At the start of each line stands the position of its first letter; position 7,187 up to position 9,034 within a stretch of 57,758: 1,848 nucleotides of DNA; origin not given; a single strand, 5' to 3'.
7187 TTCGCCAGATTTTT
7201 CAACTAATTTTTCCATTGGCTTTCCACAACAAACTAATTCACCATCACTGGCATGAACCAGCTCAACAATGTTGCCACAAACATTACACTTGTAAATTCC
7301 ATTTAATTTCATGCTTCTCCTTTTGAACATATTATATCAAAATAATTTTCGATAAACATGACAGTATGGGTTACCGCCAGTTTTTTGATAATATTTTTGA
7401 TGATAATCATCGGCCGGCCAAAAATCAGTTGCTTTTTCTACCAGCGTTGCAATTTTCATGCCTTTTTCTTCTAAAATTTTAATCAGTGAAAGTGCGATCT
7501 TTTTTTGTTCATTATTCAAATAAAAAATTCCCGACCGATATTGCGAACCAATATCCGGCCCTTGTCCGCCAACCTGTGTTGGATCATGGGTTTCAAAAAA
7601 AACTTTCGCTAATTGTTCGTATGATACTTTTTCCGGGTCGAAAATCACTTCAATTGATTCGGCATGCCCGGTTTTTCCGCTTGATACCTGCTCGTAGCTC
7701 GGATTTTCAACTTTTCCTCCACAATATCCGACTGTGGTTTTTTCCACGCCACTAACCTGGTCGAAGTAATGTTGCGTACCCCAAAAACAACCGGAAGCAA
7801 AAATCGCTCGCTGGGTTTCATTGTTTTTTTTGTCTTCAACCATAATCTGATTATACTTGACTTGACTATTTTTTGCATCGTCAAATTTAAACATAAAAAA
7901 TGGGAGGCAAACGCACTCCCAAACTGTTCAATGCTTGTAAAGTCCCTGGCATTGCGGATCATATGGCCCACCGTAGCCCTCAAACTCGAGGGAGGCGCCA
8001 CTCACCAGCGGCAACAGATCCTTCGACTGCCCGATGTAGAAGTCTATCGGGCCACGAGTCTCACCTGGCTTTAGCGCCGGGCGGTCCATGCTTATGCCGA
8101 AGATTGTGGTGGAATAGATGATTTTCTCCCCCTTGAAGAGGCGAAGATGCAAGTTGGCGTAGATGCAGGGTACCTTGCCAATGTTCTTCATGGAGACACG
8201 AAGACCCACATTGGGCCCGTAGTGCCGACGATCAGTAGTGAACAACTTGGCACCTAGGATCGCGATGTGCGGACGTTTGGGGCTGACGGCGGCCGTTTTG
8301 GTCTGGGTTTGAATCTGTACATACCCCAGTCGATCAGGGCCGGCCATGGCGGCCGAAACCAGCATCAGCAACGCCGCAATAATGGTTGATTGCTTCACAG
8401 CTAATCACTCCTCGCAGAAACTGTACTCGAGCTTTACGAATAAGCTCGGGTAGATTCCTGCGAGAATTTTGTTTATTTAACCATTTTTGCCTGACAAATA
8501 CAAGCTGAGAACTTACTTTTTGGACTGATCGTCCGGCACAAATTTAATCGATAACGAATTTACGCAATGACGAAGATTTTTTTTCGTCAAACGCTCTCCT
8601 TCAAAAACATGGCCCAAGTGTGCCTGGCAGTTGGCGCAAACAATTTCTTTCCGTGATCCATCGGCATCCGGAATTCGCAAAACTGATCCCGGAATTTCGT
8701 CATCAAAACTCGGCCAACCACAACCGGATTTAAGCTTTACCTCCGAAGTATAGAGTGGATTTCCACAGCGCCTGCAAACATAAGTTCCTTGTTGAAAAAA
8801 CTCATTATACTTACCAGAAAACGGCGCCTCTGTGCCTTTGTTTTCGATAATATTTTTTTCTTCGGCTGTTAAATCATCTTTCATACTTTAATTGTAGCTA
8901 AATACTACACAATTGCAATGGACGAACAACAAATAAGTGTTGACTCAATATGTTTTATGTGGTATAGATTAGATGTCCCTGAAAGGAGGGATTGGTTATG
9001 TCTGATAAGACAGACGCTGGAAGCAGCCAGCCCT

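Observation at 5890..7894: Heliorhodopsin apparently co-transcribed with superoxide reductase and MsrA, with MsrB one gene further up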

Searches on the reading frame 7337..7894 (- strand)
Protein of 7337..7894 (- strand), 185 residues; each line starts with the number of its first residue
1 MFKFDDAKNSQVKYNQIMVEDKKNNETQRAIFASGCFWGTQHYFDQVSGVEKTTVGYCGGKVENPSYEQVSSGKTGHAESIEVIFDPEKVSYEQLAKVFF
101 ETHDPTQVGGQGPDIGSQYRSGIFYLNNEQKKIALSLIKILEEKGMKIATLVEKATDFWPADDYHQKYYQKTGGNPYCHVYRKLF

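Call 3: search_protein_families(library=pfam, proteins=[window:7337-7894:-], max_evalue=0.01)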
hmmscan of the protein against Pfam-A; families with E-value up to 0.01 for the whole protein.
window:7337-7894:- (185 aa): 1 family
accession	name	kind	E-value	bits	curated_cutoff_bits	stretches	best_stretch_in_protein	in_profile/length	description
PF01625.27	PMSR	-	6.9e-63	211.9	23.7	1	30-179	2-153/153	Peptide methionine sulfoxide reductase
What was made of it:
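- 7337..7843 (-): msrA (methionine-S-sulfoxide reductase). The likely start is Met18 at 7843; the longest ORF runs to 7894. Pfam PMSR E 7e-63 (call 3).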

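Call 53: search_solved_structures(query=window:7337-7894:-, show_alignments=1)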
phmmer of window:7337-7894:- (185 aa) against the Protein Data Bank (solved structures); distinct sequences matched with E-value up to 0.001: 30.
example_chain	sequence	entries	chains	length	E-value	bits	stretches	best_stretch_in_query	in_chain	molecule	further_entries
4gwb_A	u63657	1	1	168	6.8e-40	140.3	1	27-182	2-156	Peptide methionine sulfoxide reductase MsrA 3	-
1fva_A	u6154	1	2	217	1.6e-39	139.1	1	26-178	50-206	PEPTIDE METHIONINE SULFOXIDE REDUCTASE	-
1fvg_A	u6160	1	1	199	1.8e-39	138.9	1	26-178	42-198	PEPTIDE METHIONINE SULFOXIDE REDUCTASE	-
2iem_A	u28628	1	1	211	1.6e-38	135.8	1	28-177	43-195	Peptide methionine sulfoxide reductase msrA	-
1ff3_A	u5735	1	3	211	8.2e-38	133.5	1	28-177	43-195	PEPTIDE METHIONINE SULFOXIDE REDUCTASE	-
2gt3_A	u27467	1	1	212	8.4e-38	133.5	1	28-177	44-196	Methionine Sulfoxide Reductase A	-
1nwa_A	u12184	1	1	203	8.5e-37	130.2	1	19-182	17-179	Peptide methionine sulfoxide reductase msrA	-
7ot4_A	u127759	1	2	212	1.1e-36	129.8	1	28-177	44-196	Peptide methionine sulfoxide reductase MsrA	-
6yev_A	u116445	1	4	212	1.4e-36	129.6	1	28-177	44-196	Peptide methionine sulfoxide reductase MsrA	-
2l90_A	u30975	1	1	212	1.6e-36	129.4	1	26-178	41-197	Peptide methionine sulfoxide reductase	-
6agv_A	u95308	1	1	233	2.1e-36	128.9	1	26-178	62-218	Mitochondrial peptide methionine sulfoxide reductase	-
3bqe_A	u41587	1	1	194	2.7e-36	128.6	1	28-180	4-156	Peptide methionine sulfoxide reductase msrA/msrB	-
3bqh_A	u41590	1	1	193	3.1e-36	128.4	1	28-180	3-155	Peptide methionine sulfoxide reductase msrA/msrB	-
2j89_A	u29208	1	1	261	7.7e-36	127.1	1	28-173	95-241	METHIONINE SULFOXIDE REDUCTASE A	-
3bqg_A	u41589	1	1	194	6e-35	124.2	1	28-180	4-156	Peptide methionine sulfoxide reductase msrA/msrB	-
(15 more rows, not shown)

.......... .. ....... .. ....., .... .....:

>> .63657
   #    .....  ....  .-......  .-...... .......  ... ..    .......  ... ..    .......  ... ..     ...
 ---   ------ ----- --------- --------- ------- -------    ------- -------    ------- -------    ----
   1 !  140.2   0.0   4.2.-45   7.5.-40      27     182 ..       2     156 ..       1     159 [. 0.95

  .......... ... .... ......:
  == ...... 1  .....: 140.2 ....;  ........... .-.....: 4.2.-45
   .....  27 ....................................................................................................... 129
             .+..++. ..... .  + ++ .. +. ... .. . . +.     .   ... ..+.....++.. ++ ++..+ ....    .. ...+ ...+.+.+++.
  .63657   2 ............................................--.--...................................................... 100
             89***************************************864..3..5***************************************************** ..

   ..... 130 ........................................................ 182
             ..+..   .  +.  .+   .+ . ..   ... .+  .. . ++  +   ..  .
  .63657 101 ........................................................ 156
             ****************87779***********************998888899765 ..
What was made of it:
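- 7337..7843 (-): The PDB alignment begins at residue 27 and the GCFWG motif is present (call 53).
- On MsrA (PF01625): ASGCFWG aligns with the 4gwb active site (call 53).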

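Call 58: find_homologous_proteins(query=window:7337-7843:-, max_evalue=1e-30)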
Query window:7337-7843:- (168 aa): 7535 proteins with E <= 1e-30 among 8000 candidates; the best 120 are listed.
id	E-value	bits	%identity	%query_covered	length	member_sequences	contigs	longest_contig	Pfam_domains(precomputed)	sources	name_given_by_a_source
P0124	1.3e-109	382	99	100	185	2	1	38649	PF01625.29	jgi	-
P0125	2.0e-87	310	79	99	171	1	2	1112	PF01625.29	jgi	jgi:peptide methionine sulfoxide reductase msrA/msrB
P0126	8.4e-75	269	68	94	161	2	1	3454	PF01625.29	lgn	-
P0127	4.7e-74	266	69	98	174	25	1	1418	PF01625.29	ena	-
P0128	6.5e-74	266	71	93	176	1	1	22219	PF01625.29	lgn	-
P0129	3.3e-72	260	70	94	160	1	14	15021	PF01625.29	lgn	-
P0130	8.2e-72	259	68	100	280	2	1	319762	PF01625.29,PF01641.27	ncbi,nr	ncbi:MAG: bifunctional methionine sulfoxide reductase B/A protein [Planctomycetes bacterium]|nr:bifu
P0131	2.8e-71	257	68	96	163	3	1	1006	PF01625.29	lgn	-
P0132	3.2e-71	257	68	94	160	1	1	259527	PF01625.29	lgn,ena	-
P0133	3.3e-71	257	71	93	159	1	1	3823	PF01625.29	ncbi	-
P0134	8.8e-71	256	66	97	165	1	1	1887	PF01625.29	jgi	jgi:peptide methionine sulfoxide reductase msrA/msrB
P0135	1.5e-70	255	67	96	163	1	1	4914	PF01625.29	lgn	-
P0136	2.7e-70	254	68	95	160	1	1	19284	PF01625.29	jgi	jgi:peptide methionine sulfoxide reductase msrA/msrB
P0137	6.1e-70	253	65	95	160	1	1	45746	PF01625.29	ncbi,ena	-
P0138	8.5e-70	252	67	95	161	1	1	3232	PF01625.29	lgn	-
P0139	1.1e-69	252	67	95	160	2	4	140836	PF01625.29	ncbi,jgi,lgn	jgi:peptide methionine sulfoxide reductase msrA/msrB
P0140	1.2e-69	252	68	96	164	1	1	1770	PF01625.29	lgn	-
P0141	1.3e-69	252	65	100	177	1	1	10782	PF01625.29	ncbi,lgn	-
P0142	1.5e-69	251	68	95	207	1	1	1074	PF01625.29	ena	-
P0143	1.7e-69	251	67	95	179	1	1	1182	PF01625.29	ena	-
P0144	2.1e-69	251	67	97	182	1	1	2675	PF01625.29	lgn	-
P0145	2.4e-69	251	69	93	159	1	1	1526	PF01625.29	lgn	-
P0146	2.7e-69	251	68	95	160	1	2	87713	PF01625.29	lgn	-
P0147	3.0e-69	251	66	96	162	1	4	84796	PF01625.29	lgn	-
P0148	3.7e-69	250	62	100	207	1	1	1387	PF01625.29,PF01641.27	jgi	-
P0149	4.6e-69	250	65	96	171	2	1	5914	PF01625.29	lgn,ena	-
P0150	4.6e-69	250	68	94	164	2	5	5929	PF01625.29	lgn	-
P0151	5.8e-69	250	66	95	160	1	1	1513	PF01625.29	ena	-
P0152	6.9e-69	249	64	100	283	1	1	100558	PF01625.29,PF01641.27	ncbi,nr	ncbi:MAG: bifunctional methionine sulfoxide reductase B/A protein [Bacteroidales bacterium]|nr:bifun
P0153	1.2e-68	249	63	100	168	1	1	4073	PF01625.29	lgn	-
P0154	1.2e-68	249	68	94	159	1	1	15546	PF01625.29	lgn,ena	-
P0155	1.2e-68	249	68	95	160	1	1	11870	PF01625.29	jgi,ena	-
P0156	1.3e-68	248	65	95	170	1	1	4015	PF01625.29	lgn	-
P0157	1.4e-68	248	67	93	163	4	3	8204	PF01625.29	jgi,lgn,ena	-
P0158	1.4e-68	248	63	95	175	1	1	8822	PF01625.29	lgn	-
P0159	1.6e-68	248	64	97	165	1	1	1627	PF01625.29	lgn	-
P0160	1.7e-68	248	63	100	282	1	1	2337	PF01625.29,PF01641.27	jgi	jgi:peptide methionine sulfoxide reductase msrA/msrB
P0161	1.7e-68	248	66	94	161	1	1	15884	PF01625.29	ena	-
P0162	2.0e-68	248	65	95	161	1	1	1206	PF01625.29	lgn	-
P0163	2.3e-68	248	62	98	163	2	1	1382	PF01625.29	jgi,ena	-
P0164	2.8e-68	247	67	95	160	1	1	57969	PF01625.29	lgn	-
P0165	2.9e-68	247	64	95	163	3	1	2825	PF01625.29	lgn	-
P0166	3.1e-68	247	65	96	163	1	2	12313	PF01625.29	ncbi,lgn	-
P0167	3.2e-68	247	65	94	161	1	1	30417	PF01625.29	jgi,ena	-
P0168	4.1e-68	247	63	98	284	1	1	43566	PF01625.29,PF01641.27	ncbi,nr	ncbi:MAG: bifunctional methionine sulfoxide reductase B/A protein [Chlorobiaceae bacterium]|nr:bifun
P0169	6.4e-68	246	64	98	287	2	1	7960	PF01625.29,PF01641.27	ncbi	ncbi:MAG: bifunctional methionine sulfoxide reductase B/A protein [Solirubrobacterales bacterium]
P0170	6.9e-68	246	65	95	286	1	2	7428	PF01625.29,PF01641.27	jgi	jgi:peptide methionine sulfoxide reductase msrA/msrB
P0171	7.2e-68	246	65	96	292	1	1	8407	PF01625.29,PF01641.27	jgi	jgi:peptide methionine sulfoxide reductase msrA/msrB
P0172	7.3e-68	246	65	96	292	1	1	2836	PF01625.29,PF01641.27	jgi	jgi:peptide methionine sulfoxide reductase msrA/msrB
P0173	7.5e-68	246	68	93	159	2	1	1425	PF01625.29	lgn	-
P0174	7.9e-68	246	64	99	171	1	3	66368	PF01625.29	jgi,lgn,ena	-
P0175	8.0e-68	246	67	96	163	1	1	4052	PF01625.29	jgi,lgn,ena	-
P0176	1.0e-67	246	66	95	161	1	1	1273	PF01625.29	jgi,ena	-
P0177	1.0e-67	246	61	99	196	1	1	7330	PF01625.29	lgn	-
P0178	1.2e-67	245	63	99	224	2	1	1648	PF01625.29,PF01641.27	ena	-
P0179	1.3e-67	245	66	95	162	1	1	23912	PF01625.29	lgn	-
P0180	1.5e-67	245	67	95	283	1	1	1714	PF01625.29,PF01641.27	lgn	-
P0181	1.7e-67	245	65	96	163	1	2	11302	PF01625.29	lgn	-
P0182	2.0e-67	245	62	100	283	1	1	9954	PF01625.29,PF01641.27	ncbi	ncbi:MAG: bifunctional methionine sulfoxide reductase B/A protein [Candidatus Bathycorpusculaceae ba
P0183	2.2e-67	244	67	94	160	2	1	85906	PF01625.29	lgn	-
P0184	2.3e-67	244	64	98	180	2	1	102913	PF01625.29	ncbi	ncbi:MAG: peptide-methionine (S)-S-oxide reductase MsrA [Candidatus Sumerlaeaceae bacterium]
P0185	2.3e-67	244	63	97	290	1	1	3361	PF01625.29,PF01641.27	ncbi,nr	ncbi:MAG TPA: bifunctional methionine sulfoxide reductase B/A protein [Opitutales bacterium]|nr:bifu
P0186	2.6e-67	244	64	96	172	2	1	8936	PF01625.29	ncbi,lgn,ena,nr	ncbi:MAG: peptide-methionine (S)-S-oxide reductase MsrA [Rhodothermales bacterium]|nr:peptide-methio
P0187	3.1e-67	244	62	96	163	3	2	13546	PF01625.29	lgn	-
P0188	3.1e-67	244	63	95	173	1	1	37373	PF01625.29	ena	-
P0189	3.3e-67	244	68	95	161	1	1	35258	PF01625.29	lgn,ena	-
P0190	3.4e-67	244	66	94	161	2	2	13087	PF01625.29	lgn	-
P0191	3.6e-67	244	64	94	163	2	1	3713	PF01625.29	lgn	-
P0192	4.3e-67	244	64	95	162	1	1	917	PF01625.29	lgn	-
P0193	4.8e-67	243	62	98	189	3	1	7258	PF01625.29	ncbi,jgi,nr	ncbi:MAG: peptide-methionine (S)-S-oxide reductase MsrA [Schleiferiaceae bacterium]|jgi:peptide meth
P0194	5.6e-67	243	64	97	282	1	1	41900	PF01625.29,PF01641.27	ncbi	-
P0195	5.6e-67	243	61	100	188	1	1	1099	PF01625.29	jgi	jgi:peptide methionine sulfoxide reductase msrA/msrB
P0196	6.0e-67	243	64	96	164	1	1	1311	PF01625.29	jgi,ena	-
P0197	6.0e-67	243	64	95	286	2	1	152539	PF01625.29,PF01641.27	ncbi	ncbi:MAG: bifunctional methionine sulfoxide reductase B/A protein [Candidatus Omnitrophota bacterium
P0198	6.1e-67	243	64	95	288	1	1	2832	PF01625.29,PF01641.27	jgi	-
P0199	6.3e-67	243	63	96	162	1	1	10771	PF01625.29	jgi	jgi:peptide methionine sulfoxide reductase msrA/msrB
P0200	6.5e-67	243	64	100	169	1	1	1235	PF01625.29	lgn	-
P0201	6.5e-67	243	63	95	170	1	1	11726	PF01625.29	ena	-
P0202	6.8e-67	243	60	100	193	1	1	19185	PF01625.29,PF01641.27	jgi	-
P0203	8.3e-67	243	65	96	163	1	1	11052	PF01625.29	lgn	-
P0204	1.1e-66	242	64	95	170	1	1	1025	PF01625.29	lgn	-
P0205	1.2e-66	242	64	95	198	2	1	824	PF01625.29,PF01641.27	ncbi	-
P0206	1.3e-66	242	65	96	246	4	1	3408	PF01625.29,PF01641.27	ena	-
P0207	1.3e-66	242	65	94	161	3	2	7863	PF01625.29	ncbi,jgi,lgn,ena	ncbi:MAG: peptide-methionine (S)-S-oxide reductase MsrA [Candidatus Berkelbacteria bacterium]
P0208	1.4e-66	242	67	93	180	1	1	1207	PF01625.29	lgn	-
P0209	1.4e-66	242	66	95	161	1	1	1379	PF01625.29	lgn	-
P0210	1.4e-66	242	62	96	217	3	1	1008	PF01625.29,PF01641.27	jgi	-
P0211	1.5e-66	242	65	94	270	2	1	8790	PF01625.29,PF01641.27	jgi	-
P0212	1.5e-66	242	66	99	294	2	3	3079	PF01625.29,PF01641.27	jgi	jgi:peptide methionine sulfoxide reductase msrA/msrB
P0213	1.8e-66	242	62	94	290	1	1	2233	PF01625.29,PF01641.27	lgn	-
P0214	1.8e-66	241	65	95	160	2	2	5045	PF01625.29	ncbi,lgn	ncbi:MAG: peptide-methionine (S)-S-oxide reductase MsrA [Bacteroidota bacterium]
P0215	1.9e-66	241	59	98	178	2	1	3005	PF01625.29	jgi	-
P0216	1.9e-66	241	65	100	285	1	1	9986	PF01625.29,PF01641.27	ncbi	-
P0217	2.2e-66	241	65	94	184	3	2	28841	PF01625.29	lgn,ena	-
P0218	2.3e-66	241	63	94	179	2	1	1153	PF01625.29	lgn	-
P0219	2.5e-66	241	62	98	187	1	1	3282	PF01625.29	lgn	-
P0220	2.6e-66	241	63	95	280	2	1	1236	PF01625.29,PF01641.27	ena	-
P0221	2.7e-66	241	64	95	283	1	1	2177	PF01625.29,PF01641.27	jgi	-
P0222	3.4e-66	241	65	95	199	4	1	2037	PF01625.29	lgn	-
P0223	3.7e-66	240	65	96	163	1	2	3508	PF01625.29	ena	-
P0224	3.8e-66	240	64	95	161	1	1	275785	PF01625.29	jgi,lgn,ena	-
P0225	4.4e-66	240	64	95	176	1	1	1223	PF01625.29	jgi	jgi:peptide methionine sulfoxide reductase msrA/msrB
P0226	4.4e-66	240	64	93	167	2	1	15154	PF01625.29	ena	-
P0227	4.5e-66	240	64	95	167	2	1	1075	PF01625.29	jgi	-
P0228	4.8e-66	240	63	95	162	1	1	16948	PF01625.29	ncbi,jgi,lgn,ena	-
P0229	5.5e-66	240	63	97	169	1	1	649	PF01625.29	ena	-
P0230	5.6e-66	240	63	95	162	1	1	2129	PF01625.29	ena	-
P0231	5.8e-66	240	61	100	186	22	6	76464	PF01625.29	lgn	-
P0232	6.3e-66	240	62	99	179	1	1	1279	PF01625.29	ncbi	-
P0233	6.7e-66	240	59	100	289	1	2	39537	PF01625.29,PF01641.27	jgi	jgi:peptide methionine sulfoxide reductase msrA/msrB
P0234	7.9e-66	239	66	95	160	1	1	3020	PF01625.29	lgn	-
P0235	8.6e-66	239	65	95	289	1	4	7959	PF01625.29,PF01641.27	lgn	-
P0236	8.7e-66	239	65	94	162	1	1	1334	PF01625.29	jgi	jgi:peptide methionine sulfoxide reductase msrA/msrB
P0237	8.8e-66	239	64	94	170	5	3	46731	PF01625.29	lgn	-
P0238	9.1e-66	239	60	96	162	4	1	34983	PF01625.29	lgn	-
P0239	9.1e-66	239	61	99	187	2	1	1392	PF01625.29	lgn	-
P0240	9.3e-66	239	60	100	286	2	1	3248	PF01625.29,PF01641.27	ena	-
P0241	1.1e-65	239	65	95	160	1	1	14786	PF01625.29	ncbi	-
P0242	1.3e-65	239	62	95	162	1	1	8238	PF01625.29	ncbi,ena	-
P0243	1.3e-65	239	64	93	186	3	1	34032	PF01625.29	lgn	-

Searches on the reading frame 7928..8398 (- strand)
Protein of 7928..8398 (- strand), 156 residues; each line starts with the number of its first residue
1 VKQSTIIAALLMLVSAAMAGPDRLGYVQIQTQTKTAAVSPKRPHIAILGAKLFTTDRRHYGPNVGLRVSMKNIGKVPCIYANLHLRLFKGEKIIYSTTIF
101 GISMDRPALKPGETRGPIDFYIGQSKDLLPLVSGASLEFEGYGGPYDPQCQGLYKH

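Call 3: search_protein_families(library=pfam, proteins=[window:7928-8398:-], max_evalue=0.01)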
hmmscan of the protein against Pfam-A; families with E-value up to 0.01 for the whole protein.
window:7928-8398:- (156 aa): 0 families
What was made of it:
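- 7928..8398 (-): G+C-rich ORFan (156 aa) with a signal-peptide-like N-terminus, lying between msrB and msrA. No Pfam hit (call 3).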

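Call 56: find_homologous_proteins(query=window:7928-8398:-, max_evalue=0.001)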
Query window:7928-8398:- (156 aa): 3 proteins with E <= 0.001 among 68 candidates.
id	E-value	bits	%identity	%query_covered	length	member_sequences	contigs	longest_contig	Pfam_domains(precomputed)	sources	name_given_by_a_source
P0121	3.7e-99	347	100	100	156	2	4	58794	-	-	-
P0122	2.3e-67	244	73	97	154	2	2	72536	-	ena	-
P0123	2.0e-55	205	67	100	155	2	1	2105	-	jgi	-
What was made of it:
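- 7928..8398 (-): Only 3 protein clusters in the 5.8-billion-protein search (call 56).
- Tried and rejected: Only three clusters exist, all in this clade (call 56).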

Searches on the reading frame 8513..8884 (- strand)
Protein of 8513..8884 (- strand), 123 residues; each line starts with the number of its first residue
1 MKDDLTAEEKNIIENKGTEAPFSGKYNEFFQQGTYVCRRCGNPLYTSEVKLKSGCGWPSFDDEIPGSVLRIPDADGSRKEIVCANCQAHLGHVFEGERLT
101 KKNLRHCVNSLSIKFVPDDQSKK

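Call 3: search_protein_families(library=pfam, proteins=[window:8513-8884:-], max_evalue=0.01)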
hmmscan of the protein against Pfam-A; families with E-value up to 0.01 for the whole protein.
window:8513-8884:- (123 aa): 7 families
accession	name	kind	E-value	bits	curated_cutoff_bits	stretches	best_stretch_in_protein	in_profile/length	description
PF01641.26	SelR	-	1e-41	142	24.9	1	5-117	1-116/116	SelR domain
PF10058.14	Zn_ribbon_10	-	0.0042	17.2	24.2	0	75-94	17-36/54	ER junction formation factor lunapark, zinc ribbon finger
PF24046.1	At4g08330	-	0.0047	17.4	27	0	77-103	75-101/129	At4g08330 beta-tent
PF10080.14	FtrD-like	-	0.0055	17.3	26.3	0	29-72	45-90/101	Membrane iron-sulfur containing protein FtrD-like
PF17283.8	Zn_ribbon_SprT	-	0.007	16.8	28.1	0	33-45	23-35/38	SprT-like zinc ribbon domain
PF01907.25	Ribosomal_L37e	-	0.0092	16.5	27.6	0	35-59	16-40/53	Ribosomal protein L37e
PF09814.14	HECT_2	-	0.0097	15.3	22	0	77-105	203-236/369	HECT-like Ubiquitin-conjugating enzyme (E2)-binding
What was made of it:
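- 8513..8884 (-): msrB (methionine-R-sulfoxide reductase, 123 aa). Pfam SelR E 1e-41 (call 3).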
